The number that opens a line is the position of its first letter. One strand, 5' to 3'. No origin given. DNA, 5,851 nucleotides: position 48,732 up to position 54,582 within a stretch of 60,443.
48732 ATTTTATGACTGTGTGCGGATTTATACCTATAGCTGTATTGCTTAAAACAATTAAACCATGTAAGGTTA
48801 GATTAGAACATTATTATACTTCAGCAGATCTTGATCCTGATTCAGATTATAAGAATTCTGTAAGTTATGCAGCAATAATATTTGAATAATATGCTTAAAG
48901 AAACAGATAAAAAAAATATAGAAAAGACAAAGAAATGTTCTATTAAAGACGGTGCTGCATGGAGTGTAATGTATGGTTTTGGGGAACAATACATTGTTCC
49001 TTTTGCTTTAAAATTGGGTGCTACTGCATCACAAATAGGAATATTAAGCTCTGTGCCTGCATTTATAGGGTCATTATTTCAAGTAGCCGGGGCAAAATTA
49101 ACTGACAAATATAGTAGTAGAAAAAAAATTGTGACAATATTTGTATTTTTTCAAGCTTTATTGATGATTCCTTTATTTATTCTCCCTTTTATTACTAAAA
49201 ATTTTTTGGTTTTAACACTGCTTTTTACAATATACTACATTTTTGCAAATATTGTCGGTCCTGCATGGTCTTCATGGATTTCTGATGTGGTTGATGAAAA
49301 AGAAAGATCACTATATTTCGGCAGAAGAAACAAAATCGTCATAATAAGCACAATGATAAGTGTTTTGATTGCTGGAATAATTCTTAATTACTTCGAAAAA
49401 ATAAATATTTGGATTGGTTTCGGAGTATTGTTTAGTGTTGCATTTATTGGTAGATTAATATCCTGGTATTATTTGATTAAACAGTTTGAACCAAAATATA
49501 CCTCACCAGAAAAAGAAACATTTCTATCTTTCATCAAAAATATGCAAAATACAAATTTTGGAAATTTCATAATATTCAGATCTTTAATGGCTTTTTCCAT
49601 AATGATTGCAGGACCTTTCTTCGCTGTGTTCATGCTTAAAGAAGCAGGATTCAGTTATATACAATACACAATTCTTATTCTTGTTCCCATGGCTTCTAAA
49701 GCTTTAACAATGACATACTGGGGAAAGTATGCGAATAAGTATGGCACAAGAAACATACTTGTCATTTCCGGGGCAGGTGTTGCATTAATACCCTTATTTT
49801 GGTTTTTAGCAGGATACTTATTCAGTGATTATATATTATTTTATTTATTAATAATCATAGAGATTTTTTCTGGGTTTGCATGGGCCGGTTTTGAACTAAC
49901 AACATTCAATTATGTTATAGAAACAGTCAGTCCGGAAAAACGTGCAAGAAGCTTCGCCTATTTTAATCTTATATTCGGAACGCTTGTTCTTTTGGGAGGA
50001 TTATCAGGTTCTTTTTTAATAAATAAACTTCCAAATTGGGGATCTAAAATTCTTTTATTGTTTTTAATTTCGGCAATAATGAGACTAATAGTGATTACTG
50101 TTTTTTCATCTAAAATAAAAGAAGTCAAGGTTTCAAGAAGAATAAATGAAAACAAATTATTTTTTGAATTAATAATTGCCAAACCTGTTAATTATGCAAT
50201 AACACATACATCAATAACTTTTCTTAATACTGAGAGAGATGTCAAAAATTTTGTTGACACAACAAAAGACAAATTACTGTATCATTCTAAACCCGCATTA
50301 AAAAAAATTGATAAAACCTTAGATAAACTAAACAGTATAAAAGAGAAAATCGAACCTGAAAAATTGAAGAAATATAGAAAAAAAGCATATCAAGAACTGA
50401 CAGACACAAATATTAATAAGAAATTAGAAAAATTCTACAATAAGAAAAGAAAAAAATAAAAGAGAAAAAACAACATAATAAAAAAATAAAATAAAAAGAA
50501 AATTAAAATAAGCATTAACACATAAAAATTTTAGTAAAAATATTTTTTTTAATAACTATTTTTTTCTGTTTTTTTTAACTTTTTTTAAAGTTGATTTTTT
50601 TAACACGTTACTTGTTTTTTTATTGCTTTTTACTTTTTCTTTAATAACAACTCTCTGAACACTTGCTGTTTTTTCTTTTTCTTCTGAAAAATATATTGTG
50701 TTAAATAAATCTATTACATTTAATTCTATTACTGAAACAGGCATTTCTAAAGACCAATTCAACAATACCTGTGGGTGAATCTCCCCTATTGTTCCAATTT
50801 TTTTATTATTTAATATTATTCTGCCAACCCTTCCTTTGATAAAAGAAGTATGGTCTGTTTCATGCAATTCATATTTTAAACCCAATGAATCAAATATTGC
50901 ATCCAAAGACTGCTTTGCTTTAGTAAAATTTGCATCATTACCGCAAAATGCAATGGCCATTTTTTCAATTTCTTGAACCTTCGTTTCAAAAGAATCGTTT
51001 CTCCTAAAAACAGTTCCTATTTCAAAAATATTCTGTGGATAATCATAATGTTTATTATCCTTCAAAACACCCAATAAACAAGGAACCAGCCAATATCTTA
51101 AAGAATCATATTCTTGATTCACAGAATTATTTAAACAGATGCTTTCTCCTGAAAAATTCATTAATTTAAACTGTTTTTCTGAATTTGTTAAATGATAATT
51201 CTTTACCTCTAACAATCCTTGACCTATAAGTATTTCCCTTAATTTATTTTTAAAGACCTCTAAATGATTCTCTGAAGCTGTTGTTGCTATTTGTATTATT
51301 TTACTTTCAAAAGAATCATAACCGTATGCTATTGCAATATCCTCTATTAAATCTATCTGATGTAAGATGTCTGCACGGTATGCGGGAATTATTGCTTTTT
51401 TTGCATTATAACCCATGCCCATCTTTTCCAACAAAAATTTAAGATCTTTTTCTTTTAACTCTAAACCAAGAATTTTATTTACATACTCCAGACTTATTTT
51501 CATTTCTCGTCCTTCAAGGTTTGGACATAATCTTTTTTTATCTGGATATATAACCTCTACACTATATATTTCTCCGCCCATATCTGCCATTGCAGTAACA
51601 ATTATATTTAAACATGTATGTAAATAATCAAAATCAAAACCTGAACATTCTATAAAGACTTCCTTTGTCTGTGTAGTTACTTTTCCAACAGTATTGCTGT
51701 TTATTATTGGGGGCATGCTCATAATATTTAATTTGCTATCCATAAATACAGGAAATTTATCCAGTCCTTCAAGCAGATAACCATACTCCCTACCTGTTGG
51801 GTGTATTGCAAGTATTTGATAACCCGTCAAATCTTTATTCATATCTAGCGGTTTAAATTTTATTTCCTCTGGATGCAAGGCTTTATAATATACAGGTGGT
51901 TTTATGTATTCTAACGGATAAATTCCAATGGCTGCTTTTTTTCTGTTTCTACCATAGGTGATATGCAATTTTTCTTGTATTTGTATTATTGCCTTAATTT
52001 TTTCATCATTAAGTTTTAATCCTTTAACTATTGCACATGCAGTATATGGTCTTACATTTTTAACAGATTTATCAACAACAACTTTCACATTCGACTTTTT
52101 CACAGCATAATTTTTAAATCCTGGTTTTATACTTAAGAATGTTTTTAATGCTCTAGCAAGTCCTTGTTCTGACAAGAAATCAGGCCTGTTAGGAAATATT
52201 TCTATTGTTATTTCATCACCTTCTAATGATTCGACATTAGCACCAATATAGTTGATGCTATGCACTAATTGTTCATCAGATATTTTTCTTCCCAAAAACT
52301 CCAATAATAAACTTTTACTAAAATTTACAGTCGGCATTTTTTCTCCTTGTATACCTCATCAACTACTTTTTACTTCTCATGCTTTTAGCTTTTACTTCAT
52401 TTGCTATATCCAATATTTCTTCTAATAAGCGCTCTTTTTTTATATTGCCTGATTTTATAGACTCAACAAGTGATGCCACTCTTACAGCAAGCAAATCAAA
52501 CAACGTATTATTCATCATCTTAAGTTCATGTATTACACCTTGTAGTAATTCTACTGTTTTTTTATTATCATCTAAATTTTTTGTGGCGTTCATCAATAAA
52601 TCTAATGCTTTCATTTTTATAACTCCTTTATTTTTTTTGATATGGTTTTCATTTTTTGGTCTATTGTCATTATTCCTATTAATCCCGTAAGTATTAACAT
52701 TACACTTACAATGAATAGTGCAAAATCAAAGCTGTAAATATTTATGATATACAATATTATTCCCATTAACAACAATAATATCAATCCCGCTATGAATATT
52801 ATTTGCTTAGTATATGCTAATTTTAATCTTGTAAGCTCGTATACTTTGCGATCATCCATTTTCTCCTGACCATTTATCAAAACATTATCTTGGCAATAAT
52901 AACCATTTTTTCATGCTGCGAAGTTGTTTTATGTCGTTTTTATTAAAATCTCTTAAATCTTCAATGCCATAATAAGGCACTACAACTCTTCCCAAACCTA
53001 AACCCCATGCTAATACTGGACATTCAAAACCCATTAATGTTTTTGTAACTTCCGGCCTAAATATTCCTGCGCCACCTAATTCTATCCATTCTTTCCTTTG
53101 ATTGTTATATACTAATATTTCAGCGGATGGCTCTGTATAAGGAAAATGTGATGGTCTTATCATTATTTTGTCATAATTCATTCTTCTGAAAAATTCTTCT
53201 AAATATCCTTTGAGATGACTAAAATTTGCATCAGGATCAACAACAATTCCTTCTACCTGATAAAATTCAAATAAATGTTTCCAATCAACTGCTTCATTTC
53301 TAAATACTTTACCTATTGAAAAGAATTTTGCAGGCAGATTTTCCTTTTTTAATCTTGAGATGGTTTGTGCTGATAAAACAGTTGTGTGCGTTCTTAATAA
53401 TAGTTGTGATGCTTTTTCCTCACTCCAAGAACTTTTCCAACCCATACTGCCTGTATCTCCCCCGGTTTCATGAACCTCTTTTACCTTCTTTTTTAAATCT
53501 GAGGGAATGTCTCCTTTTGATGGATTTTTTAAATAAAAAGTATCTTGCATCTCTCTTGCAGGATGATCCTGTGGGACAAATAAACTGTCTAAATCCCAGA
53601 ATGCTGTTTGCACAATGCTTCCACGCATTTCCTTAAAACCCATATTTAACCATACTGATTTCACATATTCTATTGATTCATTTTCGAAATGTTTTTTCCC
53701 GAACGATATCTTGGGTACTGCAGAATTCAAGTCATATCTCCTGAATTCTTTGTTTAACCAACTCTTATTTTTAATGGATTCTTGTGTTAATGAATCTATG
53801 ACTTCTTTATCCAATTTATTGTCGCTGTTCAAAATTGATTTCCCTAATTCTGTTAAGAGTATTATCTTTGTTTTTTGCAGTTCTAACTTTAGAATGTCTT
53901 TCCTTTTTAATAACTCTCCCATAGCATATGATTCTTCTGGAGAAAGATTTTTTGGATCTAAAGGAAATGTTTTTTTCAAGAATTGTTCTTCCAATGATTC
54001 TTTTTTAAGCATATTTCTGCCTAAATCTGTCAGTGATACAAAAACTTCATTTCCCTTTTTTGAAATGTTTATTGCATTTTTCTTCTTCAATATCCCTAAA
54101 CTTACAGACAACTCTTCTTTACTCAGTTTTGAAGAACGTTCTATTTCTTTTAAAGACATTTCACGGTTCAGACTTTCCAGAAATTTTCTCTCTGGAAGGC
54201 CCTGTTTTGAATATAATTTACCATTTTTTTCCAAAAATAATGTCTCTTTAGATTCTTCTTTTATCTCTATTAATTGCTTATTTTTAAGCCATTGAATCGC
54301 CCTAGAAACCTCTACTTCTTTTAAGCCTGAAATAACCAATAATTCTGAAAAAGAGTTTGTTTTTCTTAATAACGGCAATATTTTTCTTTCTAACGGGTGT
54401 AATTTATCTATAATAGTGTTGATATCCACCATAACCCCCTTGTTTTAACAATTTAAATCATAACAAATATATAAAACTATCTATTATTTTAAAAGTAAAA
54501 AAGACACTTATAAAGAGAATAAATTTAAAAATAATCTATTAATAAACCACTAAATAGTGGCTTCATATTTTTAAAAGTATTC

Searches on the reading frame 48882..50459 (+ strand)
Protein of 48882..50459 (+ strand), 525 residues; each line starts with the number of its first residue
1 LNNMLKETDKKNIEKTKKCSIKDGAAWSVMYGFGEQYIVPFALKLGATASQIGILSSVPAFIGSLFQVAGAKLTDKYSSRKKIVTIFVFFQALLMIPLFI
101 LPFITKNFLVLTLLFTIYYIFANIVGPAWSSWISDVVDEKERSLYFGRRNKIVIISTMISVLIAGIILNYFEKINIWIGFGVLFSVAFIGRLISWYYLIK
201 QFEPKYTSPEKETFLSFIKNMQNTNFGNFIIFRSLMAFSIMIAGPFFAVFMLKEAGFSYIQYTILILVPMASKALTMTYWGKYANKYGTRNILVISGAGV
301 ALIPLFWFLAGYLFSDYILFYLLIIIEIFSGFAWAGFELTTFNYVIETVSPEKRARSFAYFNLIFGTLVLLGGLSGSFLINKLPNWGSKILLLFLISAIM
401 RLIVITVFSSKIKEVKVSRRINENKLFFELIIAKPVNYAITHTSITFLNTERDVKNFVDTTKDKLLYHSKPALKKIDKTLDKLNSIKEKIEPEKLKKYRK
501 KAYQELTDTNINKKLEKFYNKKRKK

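Call 13: search_protein_families(library=pfam, proteins=[window:48882-50459:+], max_evalue=0.001)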
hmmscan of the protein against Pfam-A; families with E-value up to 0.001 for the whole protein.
window:48882-50459:+ (525 aa): 2 families
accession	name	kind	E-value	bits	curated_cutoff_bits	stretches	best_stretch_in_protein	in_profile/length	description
PF07690.21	MFS_1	-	2.6e-38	132.3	33.4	2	39-336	16-314/347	Major Facilitator Superfamily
PF12832.13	MFS_1_like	-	1.2e-14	54.6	25.2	1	43-380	27-362/373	MFS_1 like family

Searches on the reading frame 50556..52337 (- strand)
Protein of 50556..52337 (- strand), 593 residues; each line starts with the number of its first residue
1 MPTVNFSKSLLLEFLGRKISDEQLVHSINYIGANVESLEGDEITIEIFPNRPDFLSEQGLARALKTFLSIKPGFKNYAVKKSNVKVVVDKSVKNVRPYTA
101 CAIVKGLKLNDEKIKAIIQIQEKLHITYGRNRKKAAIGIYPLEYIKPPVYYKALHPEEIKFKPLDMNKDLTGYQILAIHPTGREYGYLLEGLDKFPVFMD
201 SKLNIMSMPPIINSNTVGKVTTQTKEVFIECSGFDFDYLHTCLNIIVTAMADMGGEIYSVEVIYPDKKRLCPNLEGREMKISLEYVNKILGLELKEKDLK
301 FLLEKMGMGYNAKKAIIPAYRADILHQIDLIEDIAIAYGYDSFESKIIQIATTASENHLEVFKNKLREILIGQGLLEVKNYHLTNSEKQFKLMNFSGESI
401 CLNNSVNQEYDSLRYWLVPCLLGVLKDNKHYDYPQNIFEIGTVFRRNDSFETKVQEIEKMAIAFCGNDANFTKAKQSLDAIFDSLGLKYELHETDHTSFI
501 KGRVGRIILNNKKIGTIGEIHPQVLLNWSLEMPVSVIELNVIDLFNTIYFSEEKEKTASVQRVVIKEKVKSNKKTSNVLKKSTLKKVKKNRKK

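Call 13: search_protein_families(library=pfam, proteins=[window:50556-52337:-], max_evalue=0.001)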
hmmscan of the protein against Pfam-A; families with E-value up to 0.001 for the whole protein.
window:50556-52337:- (593 aa): 5 families
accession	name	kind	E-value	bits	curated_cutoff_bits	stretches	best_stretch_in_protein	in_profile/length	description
PF17759.6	tRNA_synthFbeta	-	7.2e-42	143.7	22.4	1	347-541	5-214/214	Phenylalanyl tRNA synthetase beta chain CLM domain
PF03484.21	B5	-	7.2e-23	81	28.6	1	279-340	1-67/67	tRNA synthetase B5 domain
PF18262.7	PhetRS_B1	-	1.3e-07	32.1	26.8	1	1-68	1-81/83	Phe-tRNA synthetase beta subunit B1 domain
PF03483.22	B3_4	-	0.00013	22.1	29.3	1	112-235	33-128/174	B3/4 domain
PF01409.25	tRNA-synt_2d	-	0.00036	20.5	19.8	0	353-492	13-161/246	tRNA synthetases class II core domain (F)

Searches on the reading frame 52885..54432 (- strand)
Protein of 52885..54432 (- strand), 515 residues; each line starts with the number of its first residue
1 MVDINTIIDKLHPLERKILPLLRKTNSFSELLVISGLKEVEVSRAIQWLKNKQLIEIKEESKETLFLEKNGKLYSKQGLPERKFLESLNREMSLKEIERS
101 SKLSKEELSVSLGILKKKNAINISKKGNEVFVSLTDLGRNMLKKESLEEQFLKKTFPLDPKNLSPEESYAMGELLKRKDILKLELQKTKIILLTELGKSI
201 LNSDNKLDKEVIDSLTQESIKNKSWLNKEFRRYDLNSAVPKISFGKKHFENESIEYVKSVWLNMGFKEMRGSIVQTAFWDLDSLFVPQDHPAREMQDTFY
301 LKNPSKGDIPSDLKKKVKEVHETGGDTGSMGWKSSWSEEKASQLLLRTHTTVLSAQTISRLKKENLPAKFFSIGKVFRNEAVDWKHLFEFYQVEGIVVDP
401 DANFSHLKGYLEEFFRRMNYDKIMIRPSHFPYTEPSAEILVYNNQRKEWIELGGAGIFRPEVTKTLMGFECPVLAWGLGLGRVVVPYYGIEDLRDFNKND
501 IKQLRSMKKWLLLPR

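Call 13: search_protein_families(library=pfam, proteins=[window:52885-54432:-], max_evalue=0.001)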
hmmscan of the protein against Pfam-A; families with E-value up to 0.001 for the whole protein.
window:52885-54432:- (515 aa): 4 families
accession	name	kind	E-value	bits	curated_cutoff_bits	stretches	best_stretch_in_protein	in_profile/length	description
PF01409.25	tRNA-synt_2d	-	1.1e-77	261.3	19.8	1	233-506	2-245/246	tRNA synthetases class II core domain (F)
PF10771.15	DUF2582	-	8.6e-08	32.7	24.2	1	85-134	17-65/65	Winged helix-turn-helix domain (DUF2582)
PF17759.6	tRNA_synthFbeta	-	2.1e-06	27.8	22.4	1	345-465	73-200/214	Phenylalanyl tRNA synthetase beta chain CLM domain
PF00587.30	tRNA-synt_2b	-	0.00029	21.4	29.3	0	343-447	10-127/179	tRNA synthetase class II core domain (G, H, P, S and T)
